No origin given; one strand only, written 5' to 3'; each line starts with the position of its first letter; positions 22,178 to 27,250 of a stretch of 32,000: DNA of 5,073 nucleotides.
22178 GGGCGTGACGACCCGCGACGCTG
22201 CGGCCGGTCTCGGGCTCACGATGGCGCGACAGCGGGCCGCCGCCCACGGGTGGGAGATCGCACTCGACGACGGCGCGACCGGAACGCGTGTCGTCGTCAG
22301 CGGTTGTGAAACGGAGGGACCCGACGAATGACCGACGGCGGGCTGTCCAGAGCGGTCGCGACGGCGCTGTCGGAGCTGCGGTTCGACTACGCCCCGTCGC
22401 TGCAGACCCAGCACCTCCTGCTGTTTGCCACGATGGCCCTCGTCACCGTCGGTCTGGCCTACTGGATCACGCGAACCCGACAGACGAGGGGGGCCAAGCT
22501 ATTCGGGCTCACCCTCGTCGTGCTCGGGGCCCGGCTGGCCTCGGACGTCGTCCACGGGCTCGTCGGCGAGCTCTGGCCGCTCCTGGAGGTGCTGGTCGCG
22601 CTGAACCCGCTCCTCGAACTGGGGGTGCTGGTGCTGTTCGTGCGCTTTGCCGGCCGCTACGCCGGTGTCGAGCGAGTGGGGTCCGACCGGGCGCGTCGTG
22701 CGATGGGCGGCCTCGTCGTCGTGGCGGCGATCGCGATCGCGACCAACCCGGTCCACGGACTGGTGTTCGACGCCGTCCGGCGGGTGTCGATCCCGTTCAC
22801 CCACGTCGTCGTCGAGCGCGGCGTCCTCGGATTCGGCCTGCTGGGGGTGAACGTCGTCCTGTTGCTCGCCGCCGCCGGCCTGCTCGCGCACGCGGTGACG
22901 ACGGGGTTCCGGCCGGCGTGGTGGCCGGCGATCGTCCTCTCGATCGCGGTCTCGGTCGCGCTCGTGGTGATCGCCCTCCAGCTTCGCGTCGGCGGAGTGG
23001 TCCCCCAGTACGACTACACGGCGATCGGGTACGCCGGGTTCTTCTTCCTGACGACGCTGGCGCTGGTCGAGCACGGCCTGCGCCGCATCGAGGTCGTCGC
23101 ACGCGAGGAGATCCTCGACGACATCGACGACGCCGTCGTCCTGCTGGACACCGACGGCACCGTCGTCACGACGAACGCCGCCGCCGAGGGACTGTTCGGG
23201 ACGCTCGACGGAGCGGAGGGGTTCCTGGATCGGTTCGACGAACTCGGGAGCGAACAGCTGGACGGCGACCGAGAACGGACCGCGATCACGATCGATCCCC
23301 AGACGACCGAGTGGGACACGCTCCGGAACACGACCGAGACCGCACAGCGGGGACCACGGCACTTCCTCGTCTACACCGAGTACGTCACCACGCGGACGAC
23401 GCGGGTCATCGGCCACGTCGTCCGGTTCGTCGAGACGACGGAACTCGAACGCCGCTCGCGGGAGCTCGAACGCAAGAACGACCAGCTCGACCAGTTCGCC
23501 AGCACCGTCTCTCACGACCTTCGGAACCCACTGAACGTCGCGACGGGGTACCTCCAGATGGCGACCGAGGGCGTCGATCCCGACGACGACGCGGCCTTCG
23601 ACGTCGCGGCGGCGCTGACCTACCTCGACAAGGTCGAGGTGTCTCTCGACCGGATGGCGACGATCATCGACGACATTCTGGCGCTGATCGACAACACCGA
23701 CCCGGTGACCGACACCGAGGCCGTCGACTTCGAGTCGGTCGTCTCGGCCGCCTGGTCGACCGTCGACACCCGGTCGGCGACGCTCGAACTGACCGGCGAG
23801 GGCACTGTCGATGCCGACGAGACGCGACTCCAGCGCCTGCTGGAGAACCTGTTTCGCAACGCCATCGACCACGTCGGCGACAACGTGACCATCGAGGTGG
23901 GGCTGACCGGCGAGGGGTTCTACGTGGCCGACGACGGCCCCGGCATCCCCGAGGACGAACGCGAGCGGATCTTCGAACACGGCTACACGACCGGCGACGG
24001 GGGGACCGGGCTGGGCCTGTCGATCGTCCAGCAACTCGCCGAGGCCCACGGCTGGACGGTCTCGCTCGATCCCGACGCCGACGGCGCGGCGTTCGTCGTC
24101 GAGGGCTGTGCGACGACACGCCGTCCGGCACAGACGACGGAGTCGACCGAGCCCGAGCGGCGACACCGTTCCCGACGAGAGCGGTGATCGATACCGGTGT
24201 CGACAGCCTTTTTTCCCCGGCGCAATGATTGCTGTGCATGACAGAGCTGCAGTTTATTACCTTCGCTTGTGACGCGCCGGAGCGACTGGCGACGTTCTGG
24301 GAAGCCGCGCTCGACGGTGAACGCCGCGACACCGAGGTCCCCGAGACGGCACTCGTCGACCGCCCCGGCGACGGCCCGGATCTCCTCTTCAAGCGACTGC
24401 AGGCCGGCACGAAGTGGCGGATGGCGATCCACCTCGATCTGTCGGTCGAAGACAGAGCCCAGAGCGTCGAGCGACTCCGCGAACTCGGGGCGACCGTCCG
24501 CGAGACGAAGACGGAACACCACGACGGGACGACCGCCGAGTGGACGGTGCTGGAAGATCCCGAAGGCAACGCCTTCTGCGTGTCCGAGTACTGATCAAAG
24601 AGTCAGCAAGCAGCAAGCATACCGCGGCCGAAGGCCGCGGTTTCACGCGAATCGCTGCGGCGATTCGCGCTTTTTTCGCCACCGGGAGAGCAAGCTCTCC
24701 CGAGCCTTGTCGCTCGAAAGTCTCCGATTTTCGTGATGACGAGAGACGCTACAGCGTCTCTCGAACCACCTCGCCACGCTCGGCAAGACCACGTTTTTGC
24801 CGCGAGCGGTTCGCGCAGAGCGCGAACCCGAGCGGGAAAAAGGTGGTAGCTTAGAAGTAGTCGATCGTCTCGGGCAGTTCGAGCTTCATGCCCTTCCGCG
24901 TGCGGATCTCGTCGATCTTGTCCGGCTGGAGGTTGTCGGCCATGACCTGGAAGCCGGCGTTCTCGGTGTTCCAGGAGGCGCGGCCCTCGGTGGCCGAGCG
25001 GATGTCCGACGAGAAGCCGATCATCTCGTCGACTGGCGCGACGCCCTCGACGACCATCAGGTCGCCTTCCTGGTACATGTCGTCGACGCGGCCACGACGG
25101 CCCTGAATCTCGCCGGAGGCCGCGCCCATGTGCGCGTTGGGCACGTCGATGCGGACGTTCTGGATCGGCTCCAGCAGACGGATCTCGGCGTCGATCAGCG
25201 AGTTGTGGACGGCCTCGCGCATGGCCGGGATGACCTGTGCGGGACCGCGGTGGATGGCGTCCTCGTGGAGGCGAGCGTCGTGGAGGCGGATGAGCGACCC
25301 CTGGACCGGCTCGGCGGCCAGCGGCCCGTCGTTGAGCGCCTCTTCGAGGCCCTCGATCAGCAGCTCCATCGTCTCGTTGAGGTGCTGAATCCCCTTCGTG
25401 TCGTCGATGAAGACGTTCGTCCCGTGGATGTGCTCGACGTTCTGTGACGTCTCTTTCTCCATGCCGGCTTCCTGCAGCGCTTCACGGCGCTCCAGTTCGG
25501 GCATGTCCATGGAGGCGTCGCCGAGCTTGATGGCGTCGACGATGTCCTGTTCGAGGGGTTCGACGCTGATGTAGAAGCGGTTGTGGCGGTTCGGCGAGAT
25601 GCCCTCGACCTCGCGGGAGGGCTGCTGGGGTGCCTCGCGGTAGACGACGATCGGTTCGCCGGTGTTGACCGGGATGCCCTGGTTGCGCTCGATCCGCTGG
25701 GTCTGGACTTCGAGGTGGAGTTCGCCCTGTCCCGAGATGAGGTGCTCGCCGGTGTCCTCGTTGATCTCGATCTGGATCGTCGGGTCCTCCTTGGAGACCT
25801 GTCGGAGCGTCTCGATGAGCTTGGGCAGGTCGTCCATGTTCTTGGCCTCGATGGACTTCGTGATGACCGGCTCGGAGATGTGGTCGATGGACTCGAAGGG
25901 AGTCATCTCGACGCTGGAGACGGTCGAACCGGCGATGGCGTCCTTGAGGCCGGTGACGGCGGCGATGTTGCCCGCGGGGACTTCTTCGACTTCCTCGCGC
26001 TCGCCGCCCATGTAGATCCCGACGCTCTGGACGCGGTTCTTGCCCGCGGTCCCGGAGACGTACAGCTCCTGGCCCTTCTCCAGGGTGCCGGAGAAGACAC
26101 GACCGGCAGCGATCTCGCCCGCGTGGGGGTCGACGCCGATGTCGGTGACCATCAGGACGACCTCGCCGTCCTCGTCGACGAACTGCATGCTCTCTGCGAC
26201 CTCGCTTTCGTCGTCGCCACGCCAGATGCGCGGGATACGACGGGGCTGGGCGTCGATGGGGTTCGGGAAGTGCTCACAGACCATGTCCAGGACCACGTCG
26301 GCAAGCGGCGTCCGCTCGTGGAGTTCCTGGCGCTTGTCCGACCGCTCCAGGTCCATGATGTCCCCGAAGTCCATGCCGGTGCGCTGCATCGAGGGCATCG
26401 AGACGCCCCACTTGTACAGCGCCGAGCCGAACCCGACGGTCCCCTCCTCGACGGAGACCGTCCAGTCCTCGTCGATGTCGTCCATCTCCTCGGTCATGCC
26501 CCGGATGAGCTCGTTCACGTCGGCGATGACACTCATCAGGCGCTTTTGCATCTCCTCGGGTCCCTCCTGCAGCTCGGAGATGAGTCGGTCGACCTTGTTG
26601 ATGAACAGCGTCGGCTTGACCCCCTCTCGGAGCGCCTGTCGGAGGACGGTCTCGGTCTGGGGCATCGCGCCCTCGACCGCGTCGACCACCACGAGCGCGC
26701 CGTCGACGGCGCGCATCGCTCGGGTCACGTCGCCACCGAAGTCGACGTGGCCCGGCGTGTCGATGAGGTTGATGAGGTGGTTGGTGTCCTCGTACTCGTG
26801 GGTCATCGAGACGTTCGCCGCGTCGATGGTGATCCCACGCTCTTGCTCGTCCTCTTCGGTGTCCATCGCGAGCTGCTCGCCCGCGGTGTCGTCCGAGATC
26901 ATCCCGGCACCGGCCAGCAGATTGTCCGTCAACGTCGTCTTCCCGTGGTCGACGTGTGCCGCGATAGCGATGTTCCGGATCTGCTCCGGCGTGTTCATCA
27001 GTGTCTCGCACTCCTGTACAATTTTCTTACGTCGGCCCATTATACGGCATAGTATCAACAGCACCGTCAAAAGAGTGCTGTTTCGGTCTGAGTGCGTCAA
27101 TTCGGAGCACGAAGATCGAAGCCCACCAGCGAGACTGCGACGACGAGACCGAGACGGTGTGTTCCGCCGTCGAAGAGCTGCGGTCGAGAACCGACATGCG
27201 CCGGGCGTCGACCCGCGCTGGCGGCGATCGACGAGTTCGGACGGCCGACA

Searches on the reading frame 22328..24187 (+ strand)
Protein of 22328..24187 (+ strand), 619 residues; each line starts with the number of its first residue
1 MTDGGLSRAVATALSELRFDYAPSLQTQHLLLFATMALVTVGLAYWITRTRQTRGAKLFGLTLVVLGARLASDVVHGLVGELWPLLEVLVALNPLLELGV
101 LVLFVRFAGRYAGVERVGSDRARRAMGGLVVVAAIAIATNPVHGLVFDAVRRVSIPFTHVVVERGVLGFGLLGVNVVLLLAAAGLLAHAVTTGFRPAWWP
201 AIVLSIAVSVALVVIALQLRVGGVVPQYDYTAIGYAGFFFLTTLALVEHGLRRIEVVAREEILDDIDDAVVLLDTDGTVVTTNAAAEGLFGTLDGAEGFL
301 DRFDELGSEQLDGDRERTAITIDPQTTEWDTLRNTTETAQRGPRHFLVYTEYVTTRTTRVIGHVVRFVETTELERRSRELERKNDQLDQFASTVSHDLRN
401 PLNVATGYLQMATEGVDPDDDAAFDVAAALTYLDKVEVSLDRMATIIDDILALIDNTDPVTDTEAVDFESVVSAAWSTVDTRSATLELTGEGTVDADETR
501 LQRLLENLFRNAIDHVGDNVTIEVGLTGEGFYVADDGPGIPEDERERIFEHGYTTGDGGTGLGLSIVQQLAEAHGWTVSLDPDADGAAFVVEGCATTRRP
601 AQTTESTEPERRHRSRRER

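Call 84: search_protein_families(library=pfam, proteins=[window:22328-24187:+], max_evalue=0.001)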
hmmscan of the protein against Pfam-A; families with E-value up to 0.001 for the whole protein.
window:22328-24187:+ (619 aa): 5 families
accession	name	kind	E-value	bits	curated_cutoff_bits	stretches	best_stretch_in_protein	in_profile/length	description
PF02518.31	HATPase_c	-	2.6e-21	76.6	26.4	1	497-590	2-104/111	Histidine kinase-, DNA gyrase B-, and HSP90-like ATPase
PF00512.31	HisKA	-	9.1e-13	48.5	26.9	1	387-453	2-60/66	His Kinase A (phospho-acceptor) domain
PF16927.11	HisKA_7TM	-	3.1e-11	44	28.6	1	35-251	4-219/224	N-terminal 7TM region of histidine kinase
PF08448.16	PAS_4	-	3.1e-05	24.6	23.1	1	263-375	1-110/110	PAS fold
PF00989.32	PAS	-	0.00026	21.4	22.6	1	260-292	4-36/113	PAS fold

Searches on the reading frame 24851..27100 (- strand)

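Call 84: search_protein_families(library=pfam, proteins=[window:24851-27100:-], max_evalue=0.001)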
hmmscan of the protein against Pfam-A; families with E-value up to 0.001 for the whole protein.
window:24851-27100:- (749 aa): 7 families
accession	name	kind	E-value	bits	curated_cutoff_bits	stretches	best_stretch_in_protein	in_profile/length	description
PF00009.33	GTP_EFTU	-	4.3e-57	193.2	26.5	1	39-279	1-187/188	Elongation factor Tu GTP binding domain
PF00679.30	EFG_C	-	3e-25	88.5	27.9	1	641-725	1-86/89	Elongation factor G C-terminus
PF03764.24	EFG_IV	-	2.1e-22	79.6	24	1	534-638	12-120/121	Elongation factor G, domain IV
PF14492.12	EFG_III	-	8.9e-22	77.4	27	1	408-481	1-74/75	Elongation Factor G, domain III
PF03144.31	GTP_EFTU_D2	-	1.8e-17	63.9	30.3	1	328-394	1-72/73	Elongation factor Tu domain 2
PF22042.2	EF-G_D2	-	2e-13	50.7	27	1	317-396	5-83/84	Elongation factor G domain 2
PF01926.29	MMR_HSR1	-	0.00011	22.7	21.9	0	46-169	4-113/113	50S ribosome-binding GTPase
